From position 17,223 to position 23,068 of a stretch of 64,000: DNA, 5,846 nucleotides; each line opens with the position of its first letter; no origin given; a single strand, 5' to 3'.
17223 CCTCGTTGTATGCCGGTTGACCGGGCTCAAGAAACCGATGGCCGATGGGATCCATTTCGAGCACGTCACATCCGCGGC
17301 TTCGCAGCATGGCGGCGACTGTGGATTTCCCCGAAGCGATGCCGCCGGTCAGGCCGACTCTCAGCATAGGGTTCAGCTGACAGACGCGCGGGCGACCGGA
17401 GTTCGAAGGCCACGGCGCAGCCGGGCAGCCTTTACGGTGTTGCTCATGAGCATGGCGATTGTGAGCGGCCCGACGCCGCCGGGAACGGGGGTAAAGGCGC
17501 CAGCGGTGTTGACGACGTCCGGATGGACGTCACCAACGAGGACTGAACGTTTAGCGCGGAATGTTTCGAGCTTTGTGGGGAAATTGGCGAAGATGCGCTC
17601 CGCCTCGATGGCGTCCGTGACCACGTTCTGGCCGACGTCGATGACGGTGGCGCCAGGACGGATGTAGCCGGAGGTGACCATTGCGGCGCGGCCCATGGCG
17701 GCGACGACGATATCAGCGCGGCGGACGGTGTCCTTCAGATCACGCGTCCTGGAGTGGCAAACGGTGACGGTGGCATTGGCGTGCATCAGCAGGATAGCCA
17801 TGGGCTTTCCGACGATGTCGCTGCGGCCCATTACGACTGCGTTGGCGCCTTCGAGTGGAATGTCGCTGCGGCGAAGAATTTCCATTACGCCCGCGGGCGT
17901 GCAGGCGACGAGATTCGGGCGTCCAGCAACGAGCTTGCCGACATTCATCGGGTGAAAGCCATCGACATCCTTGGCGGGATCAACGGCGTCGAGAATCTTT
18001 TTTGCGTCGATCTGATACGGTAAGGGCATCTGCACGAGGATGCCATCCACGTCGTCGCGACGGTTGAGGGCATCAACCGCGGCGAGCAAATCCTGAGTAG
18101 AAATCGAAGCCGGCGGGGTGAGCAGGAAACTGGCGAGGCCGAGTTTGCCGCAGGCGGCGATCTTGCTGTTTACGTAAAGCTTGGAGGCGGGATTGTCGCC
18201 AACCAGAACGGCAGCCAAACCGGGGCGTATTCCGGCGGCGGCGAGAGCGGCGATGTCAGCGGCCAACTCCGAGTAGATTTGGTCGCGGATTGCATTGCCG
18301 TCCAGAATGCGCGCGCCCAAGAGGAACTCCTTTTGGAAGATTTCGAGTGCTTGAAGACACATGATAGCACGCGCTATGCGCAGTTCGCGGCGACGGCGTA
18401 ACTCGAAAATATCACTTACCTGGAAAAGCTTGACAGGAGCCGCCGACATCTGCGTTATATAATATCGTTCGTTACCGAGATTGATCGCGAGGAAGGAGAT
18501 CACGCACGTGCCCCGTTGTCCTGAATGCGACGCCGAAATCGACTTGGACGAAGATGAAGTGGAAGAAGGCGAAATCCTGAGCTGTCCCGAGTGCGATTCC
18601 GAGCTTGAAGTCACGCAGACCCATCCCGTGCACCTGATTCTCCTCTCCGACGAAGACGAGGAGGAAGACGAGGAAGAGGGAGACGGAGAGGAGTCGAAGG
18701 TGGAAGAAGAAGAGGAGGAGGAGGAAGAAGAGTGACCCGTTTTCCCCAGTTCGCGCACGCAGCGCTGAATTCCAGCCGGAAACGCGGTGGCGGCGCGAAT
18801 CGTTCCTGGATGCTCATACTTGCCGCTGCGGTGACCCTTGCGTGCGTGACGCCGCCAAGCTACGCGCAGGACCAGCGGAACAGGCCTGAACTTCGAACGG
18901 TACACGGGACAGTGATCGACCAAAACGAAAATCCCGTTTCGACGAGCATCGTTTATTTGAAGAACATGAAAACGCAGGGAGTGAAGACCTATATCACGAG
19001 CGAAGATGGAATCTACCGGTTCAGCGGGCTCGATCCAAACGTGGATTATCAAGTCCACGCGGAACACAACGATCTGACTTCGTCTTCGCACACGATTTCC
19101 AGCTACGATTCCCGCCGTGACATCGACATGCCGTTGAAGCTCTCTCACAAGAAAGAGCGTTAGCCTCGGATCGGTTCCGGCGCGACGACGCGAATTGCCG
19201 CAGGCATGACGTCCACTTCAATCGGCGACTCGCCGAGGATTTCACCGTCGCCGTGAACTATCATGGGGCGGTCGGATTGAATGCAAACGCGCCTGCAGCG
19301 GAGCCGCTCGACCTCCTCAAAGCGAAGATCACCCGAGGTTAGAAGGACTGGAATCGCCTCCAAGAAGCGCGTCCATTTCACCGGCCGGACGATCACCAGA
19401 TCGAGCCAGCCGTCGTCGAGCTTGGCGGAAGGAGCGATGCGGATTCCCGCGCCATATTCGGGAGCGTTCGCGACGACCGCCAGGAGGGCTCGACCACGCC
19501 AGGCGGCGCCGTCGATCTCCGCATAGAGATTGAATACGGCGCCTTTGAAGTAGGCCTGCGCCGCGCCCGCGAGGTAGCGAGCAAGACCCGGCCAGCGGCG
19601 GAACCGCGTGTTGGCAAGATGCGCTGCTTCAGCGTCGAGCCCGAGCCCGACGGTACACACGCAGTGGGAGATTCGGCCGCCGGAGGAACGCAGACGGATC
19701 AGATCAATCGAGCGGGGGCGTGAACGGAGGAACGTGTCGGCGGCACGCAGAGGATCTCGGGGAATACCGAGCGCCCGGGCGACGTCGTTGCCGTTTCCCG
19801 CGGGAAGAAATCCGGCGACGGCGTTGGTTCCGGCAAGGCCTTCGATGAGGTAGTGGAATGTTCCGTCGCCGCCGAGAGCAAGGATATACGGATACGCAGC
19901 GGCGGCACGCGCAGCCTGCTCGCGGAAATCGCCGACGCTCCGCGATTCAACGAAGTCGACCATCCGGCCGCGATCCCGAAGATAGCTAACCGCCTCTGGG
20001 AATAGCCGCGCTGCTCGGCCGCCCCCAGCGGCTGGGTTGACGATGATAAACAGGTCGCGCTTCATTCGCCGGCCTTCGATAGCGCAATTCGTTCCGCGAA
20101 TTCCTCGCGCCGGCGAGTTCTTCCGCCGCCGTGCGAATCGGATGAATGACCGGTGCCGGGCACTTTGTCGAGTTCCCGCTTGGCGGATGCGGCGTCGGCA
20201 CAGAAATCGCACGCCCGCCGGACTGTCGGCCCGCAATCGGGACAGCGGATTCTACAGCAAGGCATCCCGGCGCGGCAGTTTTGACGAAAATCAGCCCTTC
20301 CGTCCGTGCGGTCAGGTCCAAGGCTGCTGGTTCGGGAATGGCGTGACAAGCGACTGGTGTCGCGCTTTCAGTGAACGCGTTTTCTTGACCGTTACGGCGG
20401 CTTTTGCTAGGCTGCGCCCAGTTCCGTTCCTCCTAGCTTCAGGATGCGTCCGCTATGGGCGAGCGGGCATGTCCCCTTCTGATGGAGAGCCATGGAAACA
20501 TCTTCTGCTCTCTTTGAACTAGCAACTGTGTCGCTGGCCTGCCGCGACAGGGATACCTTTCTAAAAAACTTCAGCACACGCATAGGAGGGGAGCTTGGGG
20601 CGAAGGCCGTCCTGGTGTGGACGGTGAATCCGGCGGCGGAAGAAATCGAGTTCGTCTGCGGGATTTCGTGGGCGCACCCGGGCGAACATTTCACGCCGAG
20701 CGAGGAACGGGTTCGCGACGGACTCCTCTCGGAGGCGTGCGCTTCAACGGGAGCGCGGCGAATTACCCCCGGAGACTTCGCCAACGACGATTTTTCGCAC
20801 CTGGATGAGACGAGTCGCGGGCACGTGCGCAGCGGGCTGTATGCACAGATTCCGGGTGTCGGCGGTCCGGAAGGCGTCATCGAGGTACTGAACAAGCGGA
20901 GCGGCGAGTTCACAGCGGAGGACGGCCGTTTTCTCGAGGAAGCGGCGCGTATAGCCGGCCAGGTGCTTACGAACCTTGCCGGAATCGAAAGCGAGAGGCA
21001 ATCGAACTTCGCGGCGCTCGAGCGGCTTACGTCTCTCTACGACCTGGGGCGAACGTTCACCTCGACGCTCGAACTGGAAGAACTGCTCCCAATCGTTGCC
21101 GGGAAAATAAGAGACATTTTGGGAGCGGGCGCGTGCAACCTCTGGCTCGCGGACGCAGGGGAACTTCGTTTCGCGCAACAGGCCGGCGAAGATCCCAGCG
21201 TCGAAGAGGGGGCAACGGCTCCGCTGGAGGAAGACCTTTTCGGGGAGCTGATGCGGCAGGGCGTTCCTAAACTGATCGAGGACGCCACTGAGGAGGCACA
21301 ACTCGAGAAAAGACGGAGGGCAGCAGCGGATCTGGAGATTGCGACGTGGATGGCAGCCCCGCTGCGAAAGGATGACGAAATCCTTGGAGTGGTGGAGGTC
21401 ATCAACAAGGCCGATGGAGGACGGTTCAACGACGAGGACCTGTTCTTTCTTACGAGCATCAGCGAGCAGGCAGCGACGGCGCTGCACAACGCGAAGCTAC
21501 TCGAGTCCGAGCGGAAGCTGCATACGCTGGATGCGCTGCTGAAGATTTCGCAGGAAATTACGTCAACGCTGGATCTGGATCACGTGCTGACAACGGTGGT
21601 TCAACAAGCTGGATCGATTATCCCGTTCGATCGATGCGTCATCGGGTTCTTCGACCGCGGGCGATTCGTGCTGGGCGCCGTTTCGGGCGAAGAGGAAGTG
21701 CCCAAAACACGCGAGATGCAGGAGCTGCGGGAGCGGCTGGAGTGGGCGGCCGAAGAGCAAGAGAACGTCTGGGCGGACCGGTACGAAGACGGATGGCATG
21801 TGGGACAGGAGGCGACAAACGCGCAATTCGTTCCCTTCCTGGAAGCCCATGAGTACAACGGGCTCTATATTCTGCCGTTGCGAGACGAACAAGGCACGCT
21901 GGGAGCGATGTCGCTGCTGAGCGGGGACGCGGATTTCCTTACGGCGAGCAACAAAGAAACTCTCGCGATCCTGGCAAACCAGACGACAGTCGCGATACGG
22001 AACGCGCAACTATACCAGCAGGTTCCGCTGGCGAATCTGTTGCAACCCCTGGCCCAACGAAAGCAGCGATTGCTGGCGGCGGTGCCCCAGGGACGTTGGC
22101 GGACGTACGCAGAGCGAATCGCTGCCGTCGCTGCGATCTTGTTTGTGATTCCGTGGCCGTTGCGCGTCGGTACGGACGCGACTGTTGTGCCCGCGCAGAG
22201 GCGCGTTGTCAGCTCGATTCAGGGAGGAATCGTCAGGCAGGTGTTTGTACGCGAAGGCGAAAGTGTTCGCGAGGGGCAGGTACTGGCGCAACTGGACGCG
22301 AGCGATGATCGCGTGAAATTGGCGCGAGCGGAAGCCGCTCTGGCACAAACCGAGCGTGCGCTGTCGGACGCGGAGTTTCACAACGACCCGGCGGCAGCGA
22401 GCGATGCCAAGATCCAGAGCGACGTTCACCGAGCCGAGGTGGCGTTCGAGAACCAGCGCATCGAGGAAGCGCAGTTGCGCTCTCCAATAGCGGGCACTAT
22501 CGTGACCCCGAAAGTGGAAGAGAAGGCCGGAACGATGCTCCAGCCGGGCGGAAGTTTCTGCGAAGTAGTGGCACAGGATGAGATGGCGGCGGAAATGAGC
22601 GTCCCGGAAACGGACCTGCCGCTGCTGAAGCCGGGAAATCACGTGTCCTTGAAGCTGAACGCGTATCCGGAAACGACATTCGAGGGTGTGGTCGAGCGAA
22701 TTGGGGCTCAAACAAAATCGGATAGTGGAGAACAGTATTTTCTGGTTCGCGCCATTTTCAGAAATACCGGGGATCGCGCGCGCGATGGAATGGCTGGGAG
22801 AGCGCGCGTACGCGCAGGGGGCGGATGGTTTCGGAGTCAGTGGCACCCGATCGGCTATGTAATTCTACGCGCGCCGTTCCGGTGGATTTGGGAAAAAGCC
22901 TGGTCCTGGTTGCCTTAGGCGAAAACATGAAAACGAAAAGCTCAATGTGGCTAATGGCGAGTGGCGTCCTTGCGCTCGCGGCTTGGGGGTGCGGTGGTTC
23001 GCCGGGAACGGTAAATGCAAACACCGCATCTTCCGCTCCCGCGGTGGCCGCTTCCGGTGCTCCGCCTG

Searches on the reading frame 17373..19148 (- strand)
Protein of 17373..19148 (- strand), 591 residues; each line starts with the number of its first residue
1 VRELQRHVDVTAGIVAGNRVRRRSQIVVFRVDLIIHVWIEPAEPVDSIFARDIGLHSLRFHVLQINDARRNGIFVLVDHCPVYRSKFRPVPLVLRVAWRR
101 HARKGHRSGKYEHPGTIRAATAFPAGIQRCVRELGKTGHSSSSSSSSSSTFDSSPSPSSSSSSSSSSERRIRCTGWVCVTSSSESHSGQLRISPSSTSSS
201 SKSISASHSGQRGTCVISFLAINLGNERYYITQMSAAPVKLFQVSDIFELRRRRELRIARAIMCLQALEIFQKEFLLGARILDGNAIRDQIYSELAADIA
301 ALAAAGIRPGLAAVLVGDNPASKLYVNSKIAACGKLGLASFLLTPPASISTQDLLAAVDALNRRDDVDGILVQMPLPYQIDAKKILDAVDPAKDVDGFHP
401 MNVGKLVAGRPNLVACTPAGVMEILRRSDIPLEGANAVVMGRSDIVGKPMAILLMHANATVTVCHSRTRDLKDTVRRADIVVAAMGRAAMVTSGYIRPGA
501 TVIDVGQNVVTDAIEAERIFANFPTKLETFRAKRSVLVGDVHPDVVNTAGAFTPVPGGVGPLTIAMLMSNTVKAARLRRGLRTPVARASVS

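Call 6: search_protein_families(library=pfam, proteins=[window:17373-19148:-], max_evalue=0.001)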
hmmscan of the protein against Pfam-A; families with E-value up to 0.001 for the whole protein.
window:17373-19148:- (591 aa): 2 families
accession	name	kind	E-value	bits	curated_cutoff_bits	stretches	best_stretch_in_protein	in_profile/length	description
PF02882.25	THF_DHG_CYH_C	-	1.2e-60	203.9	27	1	399-576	1-157/160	Tetrahydrofolate dehydrogenase/cyclohydrolase, NAD(P)-binding domain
PF00763.28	THF_DHG_CYH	-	1.8e-36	125.3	32.8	1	282-396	1-115/115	Tetrahydrofolate dehydrogenase/cyclohydrolase, catalytic domain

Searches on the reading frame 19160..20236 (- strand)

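Call 6: search_protein_families(library=pfam, proteins=[window:19160-20236:-], max_evalue=0.001)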
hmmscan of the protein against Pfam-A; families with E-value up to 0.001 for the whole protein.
window:19160-20236:- (358 aa): 2 families
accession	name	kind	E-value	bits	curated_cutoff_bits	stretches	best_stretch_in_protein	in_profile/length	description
PF19279.4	YegS_C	-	9.6e-35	120.1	27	1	195-351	2-157/158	YegS C-terminal NAD kinase beta sandwich-like domain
PF00781.29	DAGK_cat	-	8.4e-26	90.4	23.6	1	62-181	2-124/125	Diacylglycerol kinase catalytic domain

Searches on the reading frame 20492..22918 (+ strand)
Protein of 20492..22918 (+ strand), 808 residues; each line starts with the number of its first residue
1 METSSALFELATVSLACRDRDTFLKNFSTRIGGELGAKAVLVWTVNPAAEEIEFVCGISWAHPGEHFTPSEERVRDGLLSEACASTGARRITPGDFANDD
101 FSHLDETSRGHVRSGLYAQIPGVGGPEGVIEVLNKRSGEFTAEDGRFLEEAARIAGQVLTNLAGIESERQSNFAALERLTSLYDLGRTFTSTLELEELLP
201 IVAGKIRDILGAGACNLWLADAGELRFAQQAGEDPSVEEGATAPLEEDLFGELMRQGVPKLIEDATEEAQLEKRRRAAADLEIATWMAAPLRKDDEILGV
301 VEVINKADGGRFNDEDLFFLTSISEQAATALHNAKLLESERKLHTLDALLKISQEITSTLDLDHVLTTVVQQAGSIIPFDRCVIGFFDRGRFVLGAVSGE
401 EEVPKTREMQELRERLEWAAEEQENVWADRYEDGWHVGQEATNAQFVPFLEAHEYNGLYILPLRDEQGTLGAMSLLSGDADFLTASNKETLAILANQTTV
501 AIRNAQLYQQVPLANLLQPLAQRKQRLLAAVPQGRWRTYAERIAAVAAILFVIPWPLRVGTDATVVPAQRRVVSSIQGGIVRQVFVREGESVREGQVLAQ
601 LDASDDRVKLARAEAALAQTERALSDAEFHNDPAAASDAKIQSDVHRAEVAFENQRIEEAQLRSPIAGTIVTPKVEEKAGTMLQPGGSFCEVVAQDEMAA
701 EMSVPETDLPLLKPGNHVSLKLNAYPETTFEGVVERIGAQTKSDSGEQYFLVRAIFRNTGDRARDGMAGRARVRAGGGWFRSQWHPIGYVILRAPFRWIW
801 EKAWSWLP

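Call 6: search_protein_families(library=pfam, proteins=[window:20492-22918:+], max_evalue=0.001)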
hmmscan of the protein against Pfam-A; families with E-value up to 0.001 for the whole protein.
window:20492-22918:+ (808 aa): 6 families
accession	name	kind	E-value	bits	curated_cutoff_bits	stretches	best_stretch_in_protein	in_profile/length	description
PF13185.12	GAF_2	-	3.8e-33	115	28.6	3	193-332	2-136/136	GAF domain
PF01590.32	GAF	-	9e-29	101.1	22.4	2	194-331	1-133/133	GAF domain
PF13492.12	GAF_3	-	8.6e-18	65.4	27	2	195-333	2-129/129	GAF domain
PF16576.10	HlyD_D23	-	1.5e-17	64.1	30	1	572-767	21-212/214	Barrel-sandwich domain of CusB or HlyD membrane-fusion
PF13437.12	HlyD_3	-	1.6e-16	61.4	22.2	1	662-754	2-91/106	HlyD family secretion protein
PF13533.13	Biotin_lipoyl_2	-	2.6e-07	30.7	29.8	1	573-602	3-32/32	Biotin-lipoyl like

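Call 25: search_protein_families(library=ncbifam, proteins=[window:20492-22918:+], max_evalue=0.01)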
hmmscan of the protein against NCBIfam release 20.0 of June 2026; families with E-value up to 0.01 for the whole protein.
window:20492-22918:+ (808 aa): 20 families
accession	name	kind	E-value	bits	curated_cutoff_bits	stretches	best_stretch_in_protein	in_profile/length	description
TIGR01730.1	RND_mfp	subfamily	2.5e-28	99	94.9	1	561-775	17-246/322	efflux RND transporter periplasmic adaptor subunit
TIGR00998.1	8a0101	subfamily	6.2e-22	78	390.8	2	642-741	185-285/334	EmrA/EmrK family multidrug efflux transporter periplasmic adaptor subunit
TIGR01843.1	type_I_hlyD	subfamily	1.4e-21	77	208.65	2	565-625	37-98/422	HlyD family type I secretion periplasmic adaptor subunit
NF007785.0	PRK10476.1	equivalog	7.9e-12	44.7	376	2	641-744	190-291/347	multidrug transporter subunit MdtN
TIGR02971.1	heterocyst_DevB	subfamily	1.5e-11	44.2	129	2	614-741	159-282/327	ABC exporter membrane fusion protein, DevB family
NF002939.0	PRK03598.1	equivalog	9.4e-11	41.4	393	2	611-734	156-277/332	secretion protein HlyD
TIGR00999.1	8a0102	subfamily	3.7e-09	36.1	319.3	1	626-774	62-202/271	CzcB/NccB family metal efflux transporter periplasmic adaptor subunit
NF047786.1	his_kin_MadS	equivalog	1.2e-08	34.5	500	2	251-345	99-188/434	MadS family sensor histidine kinase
NF011715.0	PRK15136.1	equivalog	1e-07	31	563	1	560-625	52-116/390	multidrug efflux MFS transporter periplasmic adaptor subunit EmrA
TIGR01817.1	nifA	equivalog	2.1e-07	30.1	528.85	1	178-344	3-169/534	nif-specific transcriptional activator NifA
NF033834.1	RND_adapt_MexA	exception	1.2e-05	24.7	750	1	575-710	69-208/373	multidrug efflux RND transporter periplasmic adaptor subunit MexA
NF053781.1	cdiGMPphdstlr2612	equivalog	2.5e-05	22.1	1600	1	344-530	272-450/1268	Tlr1612 family c-di-GMP phosphodiesterase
TIGR03794.1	NHLM_micro_HlyD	equivalog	4.5e-05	22.5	156.2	1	572-623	60-111/421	NHLP bacteriocin system secretion protein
NF008589.1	PRK11556.1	equivalog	0.00056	18.9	391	1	492-627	9-141/392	MdtA/MuxA family multidrug efflux RND transporter periplasmic adaptor subunit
NF008606.0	PRK11578.1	equivalog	0.0014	17.8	342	0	642-737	164-262/371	macrolide transporter subunit MacA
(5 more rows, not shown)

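Call 91: search_protein_families(library=padloc, proteins=[window:20492-22918:+], max_evalue=0.001)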
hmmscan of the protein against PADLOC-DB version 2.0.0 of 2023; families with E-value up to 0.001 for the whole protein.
window:20492-22918:+ (808 aa): 0 families
